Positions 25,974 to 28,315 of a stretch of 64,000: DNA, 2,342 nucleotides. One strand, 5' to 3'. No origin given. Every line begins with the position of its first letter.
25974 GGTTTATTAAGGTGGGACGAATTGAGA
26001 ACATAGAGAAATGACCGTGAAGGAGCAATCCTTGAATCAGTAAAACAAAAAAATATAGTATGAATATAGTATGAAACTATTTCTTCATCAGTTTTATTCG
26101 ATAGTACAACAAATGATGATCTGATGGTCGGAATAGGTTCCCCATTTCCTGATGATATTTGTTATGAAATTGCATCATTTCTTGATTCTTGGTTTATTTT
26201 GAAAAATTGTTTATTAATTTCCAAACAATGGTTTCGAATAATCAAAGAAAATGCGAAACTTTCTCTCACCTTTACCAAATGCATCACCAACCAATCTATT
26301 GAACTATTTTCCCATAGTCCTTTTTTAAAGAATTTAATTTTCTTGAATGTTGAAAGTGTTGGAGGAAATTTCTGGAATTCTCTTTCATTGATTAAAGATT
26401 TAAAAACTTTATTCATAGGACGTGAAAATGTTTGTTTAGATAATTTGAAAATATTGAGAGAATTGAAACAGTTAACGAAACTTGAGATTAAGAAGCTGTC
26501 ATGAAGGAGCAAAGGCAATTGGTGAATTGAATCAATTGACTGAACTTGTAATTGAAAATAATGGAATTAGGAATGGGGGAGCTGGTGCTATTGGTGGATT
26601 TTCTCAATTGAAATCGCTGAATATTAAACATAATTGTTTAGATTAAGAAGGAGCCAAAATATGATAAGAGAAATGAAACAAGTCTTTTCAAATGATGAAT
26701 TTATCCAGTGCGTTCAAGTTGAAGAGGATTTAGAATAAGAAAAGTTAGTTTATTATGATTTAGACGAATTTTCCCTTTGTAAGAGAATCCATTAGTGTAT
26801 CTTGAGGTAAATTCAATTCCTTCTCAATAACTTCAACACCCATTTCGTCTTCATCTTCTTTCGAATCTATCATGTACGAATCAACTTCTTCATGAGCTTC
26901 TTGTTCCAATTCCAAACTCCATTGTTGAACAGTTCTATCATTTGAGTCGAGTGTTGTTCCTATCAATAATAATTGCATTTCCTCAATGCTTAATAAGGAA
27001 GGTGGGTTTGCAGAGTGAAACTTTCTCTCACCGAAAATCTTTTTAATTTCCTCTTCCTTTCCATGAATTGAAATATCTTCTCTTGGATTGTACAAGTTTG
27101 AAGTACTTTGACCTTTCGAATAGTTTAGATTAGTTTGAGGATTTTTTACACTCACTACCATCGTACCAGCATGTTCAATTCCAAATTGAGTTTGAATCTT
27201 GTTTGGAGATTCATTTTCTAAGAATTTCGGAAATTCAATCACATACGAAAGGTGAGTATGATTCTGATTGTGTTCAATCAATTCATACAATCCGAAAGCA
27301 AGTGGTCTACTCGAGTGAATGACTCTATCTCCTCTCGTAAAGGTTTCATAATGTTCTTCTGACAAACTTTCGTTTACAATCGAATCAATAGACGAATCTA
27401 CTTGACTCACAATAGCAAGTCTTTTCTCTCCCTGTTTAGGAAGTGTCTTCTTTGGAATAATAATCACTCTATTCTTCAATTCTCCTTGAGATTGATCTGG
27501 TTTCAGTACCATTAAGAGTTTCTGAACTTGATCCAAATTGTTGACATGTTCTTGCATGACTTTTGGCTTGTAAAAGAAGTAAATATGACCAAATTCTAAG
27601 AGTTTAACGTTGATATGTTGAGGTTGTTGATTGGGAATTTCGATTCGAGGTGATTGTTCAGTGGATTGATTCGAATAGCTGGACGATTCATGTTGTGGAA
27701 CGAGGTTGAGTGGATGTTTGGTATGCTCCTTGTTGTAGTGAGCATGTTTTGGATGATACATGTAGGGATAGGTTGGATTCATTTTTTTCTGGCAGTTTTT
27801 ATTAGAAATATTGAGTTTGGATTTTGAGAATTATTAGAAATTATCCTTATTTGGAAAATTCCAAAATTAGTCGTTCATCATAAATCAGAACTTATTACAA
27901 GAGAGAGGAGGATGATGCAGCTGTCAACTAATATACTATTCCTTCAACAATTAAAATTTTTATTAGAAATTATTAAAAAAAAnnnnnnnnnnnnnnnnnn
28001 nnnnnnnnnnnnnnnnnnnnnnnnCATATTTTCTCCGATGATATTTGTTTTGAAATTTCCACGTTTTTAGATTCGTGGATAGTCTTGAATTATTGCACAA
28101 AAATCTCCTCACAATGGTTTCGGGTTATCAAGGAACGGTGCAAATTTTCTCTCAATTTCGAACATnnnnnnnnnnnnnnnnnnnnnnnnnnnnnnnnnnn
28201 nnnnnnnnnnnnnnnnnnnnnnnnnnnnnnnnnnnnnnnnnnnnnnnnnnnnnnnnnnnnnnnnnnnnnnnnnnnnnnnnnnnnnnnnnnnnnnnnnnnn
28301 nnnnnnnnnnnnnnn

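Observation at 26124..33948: Cluster of F-box-like/RNI-LRR paralogs: one intact, two decaying, plus a canonical F-box gene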

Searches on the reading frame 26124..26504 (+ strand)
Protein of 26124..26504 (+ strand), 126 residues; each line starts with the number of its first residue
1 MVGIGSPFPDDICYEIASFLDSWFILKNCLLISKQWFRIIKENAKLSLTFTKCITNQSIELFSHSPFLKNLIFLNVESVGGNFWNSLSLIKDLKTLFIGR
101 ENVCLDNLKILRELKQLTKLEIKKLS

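Call 4: search_protein_families(library=pfam, proteins=[window:26124-26504:+], max_evalue=0.1)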
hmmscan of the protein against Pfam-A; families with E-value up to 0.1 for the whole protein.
window:26124-26504:+ (126 aa): 1 family
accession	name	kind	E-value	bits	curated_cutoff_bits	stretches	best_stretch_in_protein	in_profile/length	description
PF12937.12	F-box-like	-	0.0023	18.1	24.3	1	9-43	5-38/47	F-box-like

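Call 45: search_protein_representatives(protein=window:26124-26501:+)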
Query: 126 residues. Proteins with E-value up to 0.001 (for the whole library): 39; up to 1e-10: 12; up to 1e-30: 0. The best 39 are listed.
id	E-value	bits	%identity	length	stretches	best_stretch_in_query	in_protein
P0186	1.1e-20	90.3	38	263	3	8-123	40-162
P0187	5.3e-19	84.8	37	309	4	9-122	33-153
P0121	9.6e-18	80.7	35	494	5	7-123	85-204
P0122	8.8e-17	77.6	42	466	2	2-122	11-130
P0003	2.7e-16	76.0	35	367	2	8-120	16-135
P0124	3.0e-15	72.7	36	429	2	8-109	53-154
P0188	2.5e-13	66.5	36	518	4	8-121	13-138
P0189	7.6e-13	64.9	50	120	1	8-77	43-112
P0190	1.6e-12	63.9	40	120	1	7-95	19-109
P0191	3.0e-12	63.0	41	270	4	4-80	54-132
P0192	9.6e-12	61.3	34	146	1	9-122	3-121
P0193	5.7e-11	58.8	61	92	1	5-53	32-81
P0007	3.5e-09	53.0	36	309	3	8-122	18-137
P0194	1.2e-08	51.3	36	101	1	8-91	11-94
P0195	1.7e-08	50.9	33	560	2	5-121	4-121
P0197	6.2e-08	49.0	39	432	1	6-123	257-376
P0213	6.8e-04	36.0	50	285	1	5-49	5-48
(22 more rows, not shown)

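Call 47: list_cluster_members(proteins=[P0186, P0187, P0188, P0189, P0190, P0191, P0193, P0195, P0197, P0213])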
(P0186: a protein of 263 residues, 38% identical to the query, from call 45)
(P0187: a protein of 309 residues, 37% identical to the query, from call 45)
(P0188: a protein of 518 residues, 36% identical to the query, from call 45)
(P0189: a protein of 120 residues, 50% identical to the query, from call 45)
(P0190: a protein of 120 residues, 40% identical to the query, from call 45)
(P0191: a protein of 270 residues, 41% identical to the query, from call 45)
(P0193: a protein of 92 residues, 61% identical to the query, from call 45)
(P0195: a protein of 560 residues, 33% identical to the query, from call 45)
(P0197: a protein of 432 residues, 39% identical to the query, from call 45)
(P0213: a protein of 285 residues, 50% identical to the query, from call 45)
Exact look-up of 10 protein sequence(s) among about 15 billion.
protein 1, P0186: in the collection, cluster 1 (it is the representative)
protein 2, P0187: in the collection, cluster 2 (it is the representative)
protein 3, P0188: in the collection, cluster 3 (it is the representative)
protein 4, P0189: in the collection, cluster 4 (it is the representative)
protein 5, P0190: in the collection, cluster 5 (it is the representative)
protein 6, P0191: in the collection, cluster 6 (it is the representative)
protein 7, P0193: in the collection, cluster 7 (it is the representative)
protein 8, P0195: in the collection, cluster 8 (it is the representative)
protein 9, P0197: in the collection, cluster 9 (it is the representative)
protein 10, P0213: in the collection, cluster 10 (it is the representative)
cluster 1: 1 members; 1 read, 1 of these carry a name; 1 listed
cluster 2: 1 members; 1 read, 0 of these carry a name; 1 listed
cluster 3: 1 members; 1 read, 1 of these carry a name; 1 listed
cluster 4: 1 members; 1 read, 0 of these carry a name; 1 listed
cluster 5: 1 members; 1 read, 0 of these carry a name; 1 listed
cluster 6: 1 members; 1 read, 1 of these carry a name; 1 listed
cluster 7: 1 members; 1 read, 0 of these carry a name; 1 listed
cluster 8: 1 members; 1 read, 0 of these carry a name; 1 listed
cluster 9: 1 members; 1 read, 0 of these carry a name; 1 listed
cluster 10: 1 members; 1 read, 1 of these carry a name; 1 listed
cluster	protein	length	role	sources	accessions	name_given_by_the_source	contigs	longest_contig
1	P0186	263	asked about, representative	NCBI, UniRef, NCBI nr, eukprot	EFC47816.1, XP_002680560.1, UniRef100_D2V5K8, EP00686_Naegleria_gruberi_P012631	predicted protein [Naegleria gruberi] | Predicted protein n=1 Tax=Naegleria gruberi TaxID=5762 RepID=D2V5K8_NAEGR | uncharacterized protein NAEGRDRAFT_64117 [Naegleria gruberi]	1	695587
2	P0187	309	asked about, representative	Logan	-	-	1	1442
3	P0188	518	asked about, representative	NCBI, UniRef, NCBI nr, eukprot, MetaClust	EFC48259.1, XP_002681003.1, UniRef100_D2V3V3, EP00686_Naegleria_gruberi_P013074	predicted protein [Naegleria gruberi] | Predicted protein n=1 Tax=Naegleria gruberi TaxID=5762 RepID=D2V3V3_NAEGR | uncharacterized protein NAEGRDRAFT_46479 [Naegleria gruberi]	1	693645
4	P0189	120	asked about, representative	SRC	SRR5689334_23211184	-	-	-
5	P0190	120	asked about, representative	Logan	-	-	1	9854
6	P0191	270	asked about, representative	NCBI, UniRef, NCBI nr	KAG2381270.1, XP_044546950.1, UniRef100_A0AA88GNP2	hypothetical protein C9374_006259 [Naegleria lovaniensis] | F-box domain-containing protein n=1 Tax=Naegleria lovaniensis TaxID=51637 ... | uncharacterized protein C9374_006259 [Naegleria lovaniensis]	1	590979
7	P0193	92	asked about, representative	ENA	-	-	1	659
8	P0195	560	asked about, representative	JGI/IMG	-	-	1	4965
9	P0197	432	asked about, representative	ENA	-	-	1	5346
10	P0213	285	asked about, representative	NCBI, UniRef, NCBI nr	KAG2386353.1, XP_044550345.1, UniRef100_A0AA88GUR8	hypothetical protein C9374_002799 [Naegleria lovaniensis] | F-box domain-containing protein n=1 Tax=Naegleria lovaniensis TaxID=51637 ... | uncharacterized protein C9374_002799 [Naegleria lovaniensis]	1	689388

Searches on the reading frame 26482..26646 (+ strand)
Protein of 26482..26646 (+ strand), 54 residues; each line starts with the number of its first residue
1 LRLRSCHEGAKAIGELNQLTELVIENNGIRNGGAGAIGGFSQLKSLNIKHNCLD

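Call 4: search_protein_families(library=pfam, proteins=[window:26482-26646:+], max_evalue=0.1)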
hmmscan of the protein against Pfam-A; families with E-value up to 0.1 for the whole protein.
window:26482-26646:+ (54 aa): 4 families
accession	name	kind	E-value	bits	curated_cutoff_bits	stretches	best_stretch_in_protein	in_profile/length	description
PF13855.12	LRR_8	-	3e-06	27.3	27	1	18-53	2-37/61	Leucine rich repeat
PF12799.13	LRR_4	-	0.0017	19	27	1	18-53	2-36/44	Leucine Rich repeats (2 copies)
PF00560.39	LRR_1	-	0.011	16.1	20.6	0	18-38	1-21/23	Leucine Rich Repeat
PF13516.12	LRR_6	-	0.016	15.7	23.4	0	19-37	5-23/24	Leucine Rich repeat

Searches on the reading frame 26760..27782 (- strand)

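Call 4: search_protein_families(library=pfam, proteins=[window:26760-27782:-], max_evalue=0.1)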
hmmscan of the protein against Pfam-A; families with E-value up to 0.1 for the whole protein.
window:26760-27782:- (340 aa): 1 family
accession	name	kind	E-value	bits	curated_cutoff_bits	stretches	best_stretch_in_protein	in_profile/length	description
PF11303.13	DUF3105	-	0.029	14.9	25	1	53-99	36-85/130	Protein of unknown function (DUF3105)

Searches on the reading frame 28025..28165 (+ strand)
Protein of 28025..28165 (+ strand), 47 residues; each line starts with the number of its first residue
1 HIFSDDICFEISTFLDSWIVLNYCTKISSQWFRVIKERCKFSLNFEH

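Call 30: search_solved_structures(query=A1, max_evalue=10, show_alignments=3)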
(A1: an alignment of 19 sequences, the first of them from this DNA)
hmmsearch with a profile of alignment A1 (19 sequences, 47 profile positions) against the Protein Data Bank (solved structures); distinct sequences matched with E-value up to 10: 9.
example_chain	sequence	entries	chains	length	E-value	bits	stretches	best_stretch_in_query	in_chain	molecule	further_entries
9o04_C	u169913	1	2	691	0.017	18.3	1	2-36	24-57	F-box only protein 42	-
6wnx_A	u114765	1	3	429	0.054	16.6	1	4-37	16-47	F-box/WD repeat-containing protein 11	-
6m90_A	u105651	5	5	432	0.52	13.5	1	4-35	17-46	F-box/WD repeat-containing protein 1A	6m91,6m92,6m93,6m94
1p22_A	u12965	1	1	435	0.53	13.5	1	4-35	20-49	F-box/WD-repeat protein 1A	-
6o60_C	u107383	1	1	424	0.62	13.2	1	3-32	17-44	F-box/LRR-repeat protein 2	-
6ttu_T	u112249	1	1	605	0.75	13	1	4-35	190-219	F-box/WD repeat-containing protein 1A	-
8urt_A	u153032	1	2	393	1.2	12.3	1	1-17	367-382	Cholinephosphotransferase 1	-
8ul9_A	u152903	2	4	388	1.4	12.1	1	1-17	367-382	Cholinephosphotransferase 1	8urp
1nex_B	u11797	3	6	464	4.4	10.5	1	6-38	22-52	CDC4 protein | Cell division control protein 4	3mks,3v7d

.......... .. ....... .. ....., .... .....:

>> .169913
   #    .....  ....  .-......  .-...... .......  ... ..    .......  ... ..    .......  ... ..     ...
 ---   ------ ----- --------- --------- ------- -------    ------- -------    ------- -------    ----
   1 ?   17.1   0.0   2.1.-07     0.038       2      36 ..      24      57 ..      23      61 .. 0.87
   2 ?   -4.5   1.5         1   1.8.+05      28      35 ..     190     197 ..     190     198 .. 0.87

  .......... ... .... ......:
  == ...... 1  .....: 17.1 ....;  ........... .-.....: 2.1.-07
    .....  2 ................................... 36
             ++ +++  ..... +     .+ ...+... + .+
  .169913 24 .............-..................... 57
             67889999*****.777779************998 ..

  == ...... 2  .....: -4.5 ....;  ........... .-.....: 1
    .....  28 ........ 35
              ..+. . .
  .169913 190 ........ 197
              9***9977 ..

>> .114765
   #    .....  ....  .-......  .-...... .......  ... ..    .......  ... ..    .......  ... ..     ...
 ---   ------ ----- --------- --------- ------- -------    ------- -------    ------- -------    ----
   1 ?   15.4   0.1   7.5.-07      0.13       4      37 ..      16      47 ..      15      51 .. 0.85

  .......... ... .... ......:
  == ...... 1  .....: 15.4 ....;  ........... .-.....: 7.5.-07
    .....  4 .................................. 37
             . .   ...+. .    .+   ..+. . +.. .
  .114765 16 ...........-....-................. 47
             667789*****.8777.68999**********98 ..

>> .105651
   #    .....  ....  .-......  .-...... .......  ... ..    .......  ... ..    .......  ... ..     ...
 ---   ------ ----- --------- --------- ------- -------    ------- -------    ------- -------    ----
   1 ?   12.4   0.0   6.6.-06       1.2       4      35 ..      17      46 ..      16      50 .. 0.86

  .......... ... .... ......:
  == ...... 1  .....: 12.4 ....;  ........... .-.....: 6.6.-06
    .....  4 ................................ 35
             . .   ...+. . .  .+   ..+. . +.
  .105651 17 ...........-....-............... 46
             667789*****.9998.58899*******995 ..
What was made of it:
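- On F-box protein (SCF substrate receptor): A family profile finds F-box proteins as 7 of 9 weak PDB hits (call 30).
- A profile of the N-termini finds F-box proteins as 7 of its 9 weak PDB hits (FBXO42, FBXW11, beta-TrCP, FBXL2, Cdc4) (call 30).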

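Call 31: search_protein_families(library=pfam, alignment_id=A1, max_evalue=0.1)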
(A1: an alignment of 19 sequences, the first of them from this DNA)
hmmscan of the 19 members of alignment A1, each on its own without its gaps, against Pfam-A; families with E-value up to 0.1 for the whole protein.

A. member 1, seq(47 aa): 0 families

B. families by the number of members that match (of 19 scanned): 3 families
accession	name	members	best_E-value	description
PF00646.38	F-box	14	1.3e-07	F-box domain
PF12937.12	F-box-like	14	4.9e-07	F-box-like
PF18511.6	F-box_5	2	0.024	F-box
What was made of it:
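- On F-box protein (SCF substrate receptor): However, 14 of 19 aligned family N-termini hit F-box/F-box-like (best 1.3e-7, call 31).
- Closest known: FBXL-type F-box/LRR substrate receptors of SCF ubiquitin ligases. Same: Several family members pass Pfam F-box (call 31).
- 14 of 19 family N-termini individually hit Pfam F-box/F-box-like (best 1.3e-7, call 31).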
